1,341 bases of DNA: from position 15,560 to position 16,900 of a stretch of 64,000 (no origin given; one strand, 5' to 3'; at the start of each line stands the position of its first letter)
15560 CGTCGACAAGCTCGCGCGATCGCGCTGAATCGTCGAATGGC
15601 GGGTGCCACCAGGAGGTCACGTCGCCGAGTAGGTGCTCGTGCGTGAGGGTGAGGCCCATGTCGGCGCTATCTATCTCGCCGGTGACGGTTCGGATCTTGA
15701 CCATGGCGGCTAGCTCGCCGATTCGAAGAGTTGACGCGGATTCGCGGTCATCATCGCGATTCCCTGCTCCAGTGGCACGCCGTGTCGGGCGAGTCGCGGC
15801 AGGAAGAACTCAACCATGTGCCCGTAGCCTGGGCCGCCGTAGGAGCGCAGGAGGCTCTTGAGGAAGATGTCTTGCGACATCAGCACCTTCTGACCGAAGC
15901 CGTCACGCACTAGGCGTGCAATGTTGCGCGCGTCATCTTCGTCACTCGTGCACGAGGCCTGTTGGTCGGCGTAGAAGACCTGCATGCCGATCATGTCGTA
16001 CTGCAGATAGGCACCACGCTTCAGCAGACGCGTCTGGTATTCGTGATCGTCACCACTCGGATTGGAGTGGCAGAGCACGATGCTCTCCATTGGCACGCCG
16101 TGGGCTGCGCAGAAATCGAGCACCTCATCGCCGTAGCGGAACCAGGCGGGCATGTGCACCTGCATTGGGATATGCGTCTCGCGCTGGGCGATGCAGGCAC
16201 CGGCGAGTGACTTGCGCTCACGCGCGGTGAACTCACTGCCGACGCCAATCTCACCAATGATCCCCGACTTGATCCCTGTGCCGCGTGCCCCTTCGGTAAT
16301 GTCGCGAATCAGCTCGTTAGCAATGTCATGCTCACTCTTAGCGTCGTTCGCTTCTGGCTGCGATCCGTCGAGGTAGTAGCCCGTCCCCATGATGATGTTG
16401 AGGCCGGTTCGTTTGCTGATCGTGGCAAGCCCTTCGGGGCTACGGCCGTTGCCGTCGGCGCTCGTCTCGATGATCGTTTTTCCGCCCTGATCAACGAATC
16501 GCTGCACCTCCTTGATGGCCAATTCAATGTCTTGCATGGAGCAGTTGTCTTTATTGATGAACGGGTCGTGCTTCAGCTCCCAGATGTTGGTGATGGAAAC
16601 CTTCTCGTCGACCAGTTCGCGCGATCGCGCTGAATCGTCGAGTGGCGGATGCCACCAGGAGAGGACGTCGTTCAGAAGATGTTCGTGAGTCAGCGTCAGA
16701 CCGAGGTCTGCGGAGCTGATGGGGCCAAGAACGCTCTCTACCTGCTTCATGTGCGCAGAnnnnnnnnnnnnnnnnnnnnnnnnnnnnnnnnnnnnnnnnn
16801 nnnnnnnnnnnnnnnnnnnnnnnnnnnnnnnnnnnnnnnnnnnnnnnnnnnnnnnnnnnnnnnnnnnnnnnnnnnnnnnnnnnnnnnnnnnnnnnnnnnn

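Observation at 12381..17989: Six-gene operon with three tandem phosphotriesterase-family paralogs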

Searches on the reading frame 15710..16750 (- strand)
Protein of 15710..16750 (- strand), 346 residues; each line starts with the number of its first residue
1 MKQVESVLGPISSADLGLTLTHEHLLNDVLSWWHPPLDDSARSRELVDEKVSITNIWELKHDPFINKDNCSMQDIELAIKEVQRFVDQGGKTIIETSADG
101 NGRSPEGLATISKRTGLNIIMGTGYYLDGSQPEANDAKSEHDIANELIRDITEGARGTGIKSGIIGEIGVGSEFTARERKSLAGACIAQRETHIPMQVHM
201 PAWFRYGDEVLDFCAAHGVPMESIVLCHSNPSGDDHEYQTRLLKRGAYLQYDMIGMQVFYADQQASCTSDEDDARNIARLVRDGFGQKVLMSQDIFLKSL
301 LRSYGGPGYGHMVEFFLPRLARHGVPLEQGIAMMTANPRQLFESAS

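Call 3: search_protein_families(library=pfam, proteins=[window:15710-16750:-], max_evalue=0.01)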
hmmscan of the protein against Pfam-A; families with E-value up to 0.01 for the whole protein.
window:15710-16750:- (346 aa): 1 family
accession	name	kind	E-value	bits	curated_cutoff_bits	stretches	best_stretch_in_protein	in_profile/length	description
PF02126.24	PTE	-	6.3e-56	190.4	22.4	1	11-343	1-298/298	Phosphotriesterase family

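Call 4: search_protein_families(library=ncbifam, proteins=[window:15710-16750:-], max_evalue=0.01)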
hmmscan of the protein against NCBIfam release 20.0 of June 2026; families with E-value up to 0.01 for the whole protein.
window:15710-16750:- (346 aa): 3 families
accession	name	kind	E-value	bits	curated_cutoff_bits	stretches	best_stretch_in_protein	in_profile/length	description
NF007373.0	PRK09875.1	equivalog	3e-41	141.8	486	1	63-342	21-291/292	phosphotriesterase-related protein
NF041153.1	organophos_OPH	equivalog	9.5e-18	64.4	500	1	76-296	81-303/365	organophosphate hydrolase OPH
NF045706.1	PhFuoseLconase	equivalog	1.3e-13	50.8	630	1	71-341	41-323/332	phospho-furanose lactonase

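Call 7: search_solved_structures(query=window:15710-16750:-, max_evalue=0.001, show_alignments=2)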
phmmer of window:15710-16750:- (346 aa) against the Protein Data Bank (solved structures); distinct sequences matched with E-value up to 0.001: 128 (the best 60 are shown).
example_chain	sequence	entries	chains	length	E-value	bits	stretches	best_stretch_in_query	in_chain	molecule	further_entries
3k2g_A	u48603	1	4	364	4.6e-98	331.7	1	5-344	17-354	Resiniferatoxin-binding, phosphotriesterase-related protein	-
3rhg_A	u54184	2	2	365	2.1e-65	224.3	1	4-328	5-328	Putative phophotriesterase | Amidohydrolase Pmi1525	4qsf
9efa_A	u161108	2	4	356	5.8e-45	157.1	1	4-340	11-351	Phosphotriesterase-related protein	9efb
4lef_C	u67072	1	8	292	4.3e-34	121.4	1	63-343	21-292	Phosphotriesterase homology protein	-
1bf6_A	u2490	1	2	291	4.4e-34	121.3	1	63-343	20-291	PHOSPHOTRIESTERASE HOMOLOGY PROTEIN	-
3f4c_A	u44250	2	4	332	2.8e-27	99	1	75-307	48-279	Organophosphorus hydrolase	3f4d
3orw_A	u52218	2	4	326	1.7e-26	96.4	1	74-305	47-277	Phosphotriesterase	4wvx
4h9u_A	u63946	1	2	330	1.8e-26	96.3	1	74-305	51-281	Phosphotriesterase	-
3tn4_A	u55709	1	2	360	2.3e-26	96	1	74-305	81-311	Phosphotriesterase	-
4h9y_A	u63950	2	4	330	2.4e-26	95.9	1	74-305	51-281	Phosphotriesterase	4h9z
5ch9_A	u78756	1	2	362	2.4e-26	95.9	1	74-305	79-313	Phosphotriesterase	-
3tn3_A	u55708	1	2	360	2.6e-26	95.8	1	74-305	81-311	Phosphotriesterase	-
3tnb_A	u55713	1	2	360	3.2e-26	95.5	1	74-305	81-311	Phosphotriesterase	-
4ha0_A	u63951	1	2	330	3.5e-26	95.4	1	74-305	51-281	Phosphotriesterase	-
3tn6_A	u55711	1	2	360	3.5e-26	95.4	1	74-305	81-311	Phosphotriesterase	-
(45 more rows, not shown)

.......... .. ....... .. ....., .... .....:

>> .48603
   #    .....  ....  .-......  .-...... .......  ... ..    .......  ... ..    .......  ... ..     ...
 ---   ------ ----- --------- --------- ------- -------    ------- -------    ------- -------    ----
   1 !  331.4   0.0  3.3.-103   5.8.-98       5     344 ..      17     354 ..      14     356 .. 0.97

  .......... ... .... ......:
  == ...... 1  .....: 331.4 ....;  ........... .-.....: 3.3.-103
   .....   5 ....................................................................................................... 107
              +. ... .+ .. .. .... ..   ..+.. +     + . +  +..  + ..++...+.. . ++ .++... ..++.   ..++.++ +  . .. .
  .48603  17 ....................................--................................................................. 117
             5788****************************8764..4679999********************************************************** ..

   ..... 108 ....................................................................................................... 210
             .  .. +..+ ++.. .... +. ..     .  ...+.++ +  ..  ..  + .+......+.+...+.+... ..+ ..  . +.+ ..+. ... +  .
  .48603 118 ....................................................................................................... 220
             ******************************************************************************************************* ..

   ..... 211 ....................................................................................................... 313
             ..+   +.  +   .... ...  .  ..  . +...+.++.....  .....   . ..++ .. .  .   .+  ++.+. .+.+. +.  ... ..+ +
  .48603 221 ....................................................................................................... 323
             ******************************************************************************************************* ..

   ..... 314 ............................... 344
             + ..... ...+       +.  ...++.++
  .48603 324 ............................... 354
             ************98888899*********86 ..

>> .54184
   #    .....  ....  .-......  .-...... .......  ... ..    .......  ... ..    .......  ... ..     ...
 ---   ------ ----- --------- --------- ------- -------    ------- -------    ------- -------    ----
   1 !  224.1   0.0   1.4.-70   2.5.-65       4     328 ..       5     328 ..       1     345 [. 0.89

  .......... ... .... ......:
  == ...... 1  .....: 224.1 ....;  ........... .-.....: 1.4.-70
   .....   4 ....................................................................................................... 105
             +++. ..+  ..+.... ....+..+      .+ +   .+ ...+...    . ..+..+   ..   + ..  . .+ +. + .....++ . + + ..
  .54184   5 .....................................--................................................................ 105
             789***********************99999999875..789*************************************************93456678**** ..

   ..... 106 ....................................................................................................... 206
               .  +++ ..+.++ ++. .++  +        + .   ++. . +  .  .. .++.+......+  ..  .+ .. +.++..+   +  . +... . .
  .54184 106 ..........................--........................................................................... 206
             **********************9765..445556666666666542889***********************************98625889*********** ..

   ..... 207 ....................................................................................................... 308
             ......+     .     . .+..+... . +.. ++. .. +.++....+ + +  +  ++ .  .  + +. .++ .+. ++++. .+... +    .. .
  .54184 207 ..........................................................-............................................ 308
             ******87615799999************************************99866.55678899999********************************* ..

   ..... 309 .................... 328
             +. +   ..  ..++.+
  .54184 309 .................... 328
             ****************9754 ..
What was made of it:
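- PLL and PTE structures are detected at E 1e-18 to 1e-27 (call 7). Similarity to Rsp3690 is about 70 orders of magnitude stronger in E-value (call 7).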

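Call 8: find_encoding_contigs(protein=window:15710-16750:-, flank=10000, max_places=6)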
Protein window:15710-16750:- (346 aa): no gene with exactly this product is on record in the collection.
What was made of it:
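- Tried and rejected: Exact-protein look-up of PTE3 found nothing on record (call 8).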

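Call 10: find_related_loci(query=A1, collection=genome_contigs, flank=10000)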
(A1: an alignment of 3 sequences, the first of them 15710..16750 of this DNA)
Query A1 (346 aa) in genome_contigs; peptide patterns used: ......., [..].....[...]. (x = any residue, [..] = any of these).
125 stretches matched a pattern; 75 encode a relative of the query (tblastn E <= 1e-3); 74 distinct loci.
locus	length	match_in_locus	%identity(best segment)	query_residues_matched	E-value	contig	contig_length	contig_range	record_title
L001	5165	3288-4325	99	1-346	0e+0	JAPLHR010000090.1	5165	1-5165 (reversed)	MAG: Chloroflexota bacterium isolate LacPavin_0818_WC45_MAG_64_15 LacPavin_0818_WC45_scaffold_24878, whole genome shotgu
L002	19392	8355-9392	99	1-346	0e+0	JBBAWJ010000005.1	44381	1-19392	MAG: Candidatus Limnocylindrus sp. isolate EUL_346 ctg5-EUL_346, whole genome shotgun sequence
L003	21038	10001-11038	98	1-346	0e+0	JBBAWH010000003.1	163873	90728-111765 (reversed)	MAG: Candidatus Limnocylindrus sp. isolate EUL_344 ctg3-EUL_344, whole genome shotgun sequence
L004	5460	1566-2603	97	1-346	0e+0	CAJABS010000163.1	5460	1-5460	MAG: uncultured Chloroflexi bacterium isolate Loc090907-4m_bin-319 genome assembly, contig: bin-319:163/217, whole genom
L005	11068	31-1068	97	1-346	0e+0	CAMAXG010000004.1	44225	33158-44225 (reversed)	MAG: Thermoflexus hugenholtzii JAD2 isolate MH-08apr19-222 genome assembly, contig: MH-08apr19-C1865, whole genome shotg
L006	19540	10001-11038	97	1-346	0e+0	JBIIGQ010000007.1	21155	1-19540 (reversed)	MAG: Candidatus Limnocylindrus sp. isolate ME2001-07-16D8pf_3300042503_group1_bin21 Rohwer_bin1231_scaffold_1661_c1, who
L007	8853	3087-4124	97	1-346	0e+0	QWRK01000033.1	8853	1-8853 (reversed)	MAG: Candidatus Aquidulcis sp. isolate ZSMay5m-chloro-G18 ZSMay5m-G18-c33, whole genome shotgun sequence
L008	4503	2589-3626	96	1-346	0e+0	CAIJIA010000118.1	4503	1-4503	MAG: uncultured Chloroflexi bacterium isolate Ki3-D3_bin-1195 genome assembly, contig: bin-1195:118/208, whole genome sh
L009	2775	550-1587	97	1-346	0e+0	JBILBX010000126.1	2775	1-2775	MAG: Candidatus Limnocylindrus sp. isolate ME2016-06-08_3300042307_group7_bin4 Rohwer_bin1242_scaffold_41902_c1, whole g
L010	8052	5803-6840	96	1-346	0e+0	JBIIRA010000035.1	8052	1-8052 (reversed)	MAG: Candidatus Limnocylindrus sp. isolate ME2003-07-23pf_3300044630_group2_bin81 Rohwer_bin1234_scaffold_10871_c1, whol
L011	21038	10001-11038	96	1-346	0e+0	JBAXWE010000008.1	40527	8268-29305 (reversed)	MAG: bacterium isolate ELA705 MAG705_8, whole genome shotgun sequence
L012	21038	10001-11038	95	1-346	0e+0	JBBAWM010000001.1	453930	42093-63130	MAG: Candidatus Limnocylindrus sp. isolate EUL_349 ctg1-EUL_349, whole genome shotgun sequence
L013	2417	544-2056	95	1-346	0e+0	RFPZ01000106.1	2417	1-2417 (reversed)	MAG: Candidatus Aquidulcis frankliniae isolate WB4_1_0576 contig_100_105, whole genome shotgun sequence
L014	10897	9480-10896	95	1-346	0e+0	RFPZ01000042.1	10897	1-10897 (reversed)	MAG: Candidatus Aquidulcis frankliniae isolate WB4_1_0576 contig_100_41, whole genome shotgun sequence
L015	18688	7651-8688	95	1-346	0e+0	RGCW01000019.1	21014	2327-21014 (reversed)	MAG: Candidatus Aquidulcis sp. isolate WB6_2A_267 contig_100_18, whole genome shotgun sequence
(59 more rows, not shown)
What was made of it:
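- Source organism: call 10 (95-99% identity to Limnocylindrus/Aquidulcis MAGs).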
